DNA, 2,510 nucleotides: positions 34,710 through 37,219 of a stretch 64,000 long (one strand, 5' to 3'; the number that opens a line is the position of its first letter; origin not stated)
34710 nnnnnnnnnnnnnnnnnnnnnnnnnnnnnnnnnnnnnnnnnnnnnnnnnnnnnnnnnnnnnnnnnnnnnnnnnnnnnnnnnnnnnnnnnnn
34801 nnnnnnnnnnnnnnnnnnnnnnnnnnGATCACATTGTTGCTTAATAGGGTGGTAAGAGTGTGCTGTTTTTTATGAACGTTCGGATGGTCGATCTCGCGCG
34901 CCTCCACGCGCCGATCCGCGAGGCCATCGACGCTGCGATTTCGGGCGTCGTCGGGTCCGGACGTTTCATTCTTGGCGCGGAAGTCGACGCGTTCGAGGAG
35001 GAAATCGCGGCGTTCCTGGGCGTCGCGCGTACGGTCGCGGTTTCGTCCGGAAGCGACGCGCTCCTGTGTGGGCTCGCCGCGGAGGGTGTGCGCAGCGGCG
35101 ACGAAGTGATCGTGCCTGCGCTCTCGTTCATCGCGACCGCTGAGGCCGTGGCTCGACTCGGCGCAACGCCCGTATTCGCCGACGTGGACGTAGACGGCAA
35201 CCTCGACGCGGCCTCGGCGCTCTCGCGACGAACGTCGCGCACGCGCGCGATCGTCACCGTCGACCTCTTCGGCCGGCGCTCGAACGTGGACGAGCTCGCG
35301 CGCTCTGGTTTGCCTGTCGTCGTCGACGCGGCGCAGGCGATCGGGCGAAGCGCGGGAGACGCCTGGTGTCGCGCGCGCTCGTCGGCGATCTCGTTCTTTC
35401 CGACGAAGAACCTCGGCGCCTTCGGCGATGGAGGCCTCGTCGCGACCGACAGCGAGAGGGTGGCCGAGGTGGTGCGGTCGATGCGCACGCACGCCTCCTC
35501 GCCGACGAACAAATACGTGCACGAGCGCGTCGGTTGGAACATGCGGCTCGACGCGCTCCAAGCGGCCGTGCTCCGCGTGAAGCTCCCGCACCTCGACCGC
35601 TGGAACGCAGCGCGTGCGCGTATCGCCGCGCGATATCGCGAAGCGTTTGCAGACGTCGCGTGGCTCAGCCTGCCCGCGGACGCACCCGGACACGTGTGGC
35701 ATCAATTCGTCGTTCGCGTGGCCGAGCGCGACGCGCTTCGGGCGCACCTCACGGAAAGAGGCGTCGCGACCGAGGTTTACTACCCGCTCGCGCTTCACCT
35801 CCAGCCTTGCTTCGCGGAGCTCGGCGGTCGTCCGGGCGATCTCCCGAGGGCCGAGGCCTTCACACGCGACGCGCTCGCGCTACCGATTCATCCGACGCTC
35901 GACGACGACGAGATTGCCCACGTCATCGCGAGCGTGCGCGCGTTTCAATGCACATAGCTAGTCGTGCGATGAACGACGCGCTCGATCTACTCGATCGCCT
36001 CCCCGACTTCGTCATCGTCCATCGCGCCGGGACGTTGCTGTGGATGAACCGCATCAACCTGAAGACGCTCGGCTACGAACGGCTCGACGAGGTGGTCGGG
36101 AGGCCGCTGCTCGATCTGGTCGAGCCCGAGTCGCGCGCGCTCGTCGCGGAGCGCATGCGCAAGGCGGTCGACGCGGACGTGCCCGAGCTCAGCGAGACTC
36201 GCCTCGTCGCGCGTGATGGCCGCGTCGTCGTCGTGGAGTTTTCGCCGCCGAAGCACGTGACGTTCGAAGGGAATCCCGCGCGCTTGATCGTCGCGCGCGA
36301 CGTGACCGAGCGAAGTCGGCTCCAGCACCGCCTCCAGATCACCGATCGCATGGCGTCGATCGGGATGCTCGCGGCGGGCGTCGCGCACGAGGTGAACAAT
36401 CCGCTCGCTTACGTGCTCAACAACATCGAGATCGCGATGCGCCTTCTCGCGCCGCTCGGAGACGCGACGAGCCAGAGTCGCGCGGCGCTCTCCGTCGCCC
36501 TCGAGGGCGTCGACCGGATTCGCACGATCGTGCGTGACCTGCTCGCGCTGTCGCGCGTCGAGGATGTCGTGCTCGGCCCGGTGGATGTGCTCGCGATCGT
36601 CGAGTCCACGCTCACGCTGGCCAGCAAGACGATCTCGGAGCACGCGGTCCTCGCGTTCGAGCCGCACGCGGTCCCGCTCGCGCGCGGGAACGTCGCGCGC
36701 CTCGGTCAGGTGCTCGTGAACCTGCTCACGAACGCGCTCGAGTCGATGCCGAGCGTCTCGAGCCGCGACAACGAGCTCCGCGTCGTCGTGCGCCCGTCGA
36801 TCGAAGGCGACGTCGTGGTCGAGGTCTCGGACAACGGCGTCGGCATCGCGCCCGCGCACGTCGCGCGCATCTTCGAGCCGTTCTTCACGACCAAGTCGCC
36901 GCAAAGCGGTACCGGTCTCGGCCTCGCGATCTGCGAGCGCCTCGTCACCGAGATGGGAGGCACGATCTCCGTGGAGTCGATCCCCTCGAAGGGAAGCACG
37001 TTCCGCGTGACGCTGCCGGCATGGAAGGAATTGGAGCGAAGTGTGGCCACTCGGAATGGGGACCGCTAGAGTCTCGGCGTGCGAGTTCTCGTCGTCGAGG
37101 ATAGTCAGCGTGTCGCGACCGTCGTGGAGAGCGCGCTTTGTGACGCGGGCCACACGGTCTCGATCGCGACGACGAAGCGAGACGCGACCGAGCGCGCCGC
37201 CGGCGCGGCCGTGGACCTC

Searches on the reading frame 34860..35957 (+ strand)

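Call 41: search_protein_families(library=pfam, max_evalue=0.01, proteins=[window:34860-35957:+])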
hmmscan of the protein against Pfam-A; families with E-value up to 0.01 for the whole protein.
window:34860-35957:+ (365 aa): 2 families
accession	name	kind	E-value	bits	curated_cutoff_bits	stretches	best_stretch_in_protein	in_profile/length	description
PF01041.23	DegT_DnrJ_EryC1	-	1.1e-94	318.1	19.8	1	20-360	4-360/360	DegT/DnrJ/EryC1/StrS aminotransferase family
PF00266.25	Aminotran_5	-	7.5e-05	22.3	21.5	1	41-165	44-184/371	Aminotransferase class-V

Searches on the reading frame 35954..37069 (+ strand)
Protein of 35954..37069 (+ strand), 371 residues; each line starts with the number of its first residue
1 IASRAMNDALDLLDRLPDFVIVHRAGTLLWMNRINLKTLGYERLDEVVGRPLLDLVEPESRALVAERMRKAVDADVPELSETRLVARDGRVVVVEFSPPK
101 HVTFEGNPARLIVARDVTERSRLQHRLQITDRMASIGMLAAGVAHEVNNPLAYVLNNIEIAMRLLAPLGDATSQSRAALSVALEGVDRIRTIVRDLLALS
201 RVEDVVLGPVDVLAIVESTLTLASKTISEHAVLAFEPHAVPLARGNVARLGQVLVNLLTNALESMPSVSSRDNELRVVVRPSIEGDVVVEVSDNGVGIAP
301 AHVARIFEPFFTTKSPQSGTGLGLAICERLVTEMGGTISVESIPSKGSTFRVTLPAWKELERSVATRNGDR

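Call 41: search_protein_families(library=pfam, max_evalue=0.01, proteins=[window:35954-37069:+])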
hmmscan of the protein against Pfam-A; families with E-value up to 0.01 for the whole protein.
window:35954-37069:+ (371 aa): 7 families
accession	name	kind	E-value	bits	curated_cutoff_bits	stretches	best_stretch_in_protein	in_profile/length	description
PF02518.31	HATPase_c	-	1.7e-29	102.9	26.4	1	246-356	2-109/111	Histidine kinase-, DNA gyrase B-, and HSP90-like ATPase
PF00512.31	HisKA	-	1e-10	41.9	26.9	1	138-203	4-64/66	His Kinase A (phospho-acceptor) domain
PF08448.16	PAS_4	-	5e-08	33.6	23.1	1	13-122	1-110/110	PAS fold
PF00989.32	PAS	-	1.4e-07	32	22.6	1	12-108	6-103/113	PAS fold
PF13426.13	PAS_9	-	0.00035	21.3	27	1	20-119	5-103/103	PAS domain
PF14501.12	HATPase_c_5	-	0.00092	19.5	22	1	251-342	7-90/102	GHKL domain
PF08447.18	PAS_3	-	0.0029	18.3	25.6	1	37-95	10-69/89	PAS fold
